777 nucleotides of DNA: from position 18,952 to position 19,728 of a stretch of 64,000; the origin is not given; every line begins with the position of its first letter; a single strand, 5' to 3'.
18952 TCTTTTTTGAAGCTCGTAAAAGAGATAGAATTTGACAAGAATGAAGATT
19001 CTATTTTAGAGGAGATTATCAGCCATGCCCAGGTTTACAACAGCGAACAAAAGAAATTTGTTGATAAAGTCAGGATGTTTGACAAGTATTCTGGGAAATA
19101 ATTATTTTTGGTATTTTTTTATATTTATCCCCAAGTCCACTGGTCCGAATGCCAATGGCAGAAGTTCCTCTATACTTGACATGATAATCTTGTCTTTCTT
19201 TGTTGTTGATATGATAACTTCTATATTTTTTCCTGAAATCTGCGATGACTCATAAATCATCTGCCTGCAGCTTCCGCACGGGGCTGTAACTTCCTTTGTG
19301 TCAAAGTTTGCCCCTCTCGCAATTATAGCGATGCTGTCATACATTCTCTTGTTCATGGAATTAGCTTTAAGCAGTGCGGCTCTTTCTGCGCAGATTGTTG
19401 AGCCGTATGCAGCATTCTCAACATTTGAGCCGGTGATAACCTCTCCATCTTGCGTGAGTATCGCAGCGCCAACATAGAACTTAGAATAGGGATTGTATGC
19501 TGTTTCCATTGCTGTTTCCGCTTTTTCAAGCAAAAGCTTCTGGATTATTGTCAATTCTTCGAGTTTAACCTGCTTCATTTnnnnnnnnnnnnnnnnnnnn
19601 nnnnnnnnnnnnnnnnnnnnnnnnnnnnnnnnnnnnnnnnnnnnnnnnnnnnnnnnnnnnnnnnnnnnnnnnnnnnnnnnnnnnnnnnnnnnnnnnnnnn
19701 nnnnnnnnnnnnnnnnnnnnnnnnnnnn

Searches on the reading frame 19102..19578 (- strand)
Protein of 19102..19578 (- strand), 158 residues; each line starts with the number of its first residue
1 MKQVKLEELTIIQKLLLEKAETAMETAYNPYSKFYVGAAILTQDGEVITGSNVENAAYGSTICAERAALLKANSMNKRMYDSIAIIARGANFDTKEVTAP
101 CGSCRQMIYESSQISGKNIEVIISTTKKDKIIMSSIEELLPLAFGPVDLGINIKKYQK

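Call 3: search_protein_families(library=pfam, proteins=[window:19102-19578:-], max_evalue=1)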
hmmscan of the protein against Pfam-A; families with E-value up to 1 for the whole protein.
window:19102-19578:- (158 aa): 3 families
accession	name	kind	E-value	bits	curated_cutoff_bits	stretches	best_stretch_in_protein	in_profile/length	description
PF00383.29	dCMP_cyt_deam_1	-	3e-18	66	25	1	14-112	5-94/102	Cytidine and deoxycytidylate deaminase zinc-binding region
PF08211.18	dCMP_cyt_deam_2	-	3.8e-14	53.4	25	1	13-84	41-111/130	Cytidine and deoxycytidylate deaminase zinc-binding region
PF14421.12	LmjF365940-deam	-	0.13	12.4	27.1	0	99-134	180-215/218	LmjF365940 subfamily CDD/CDA-like deaminase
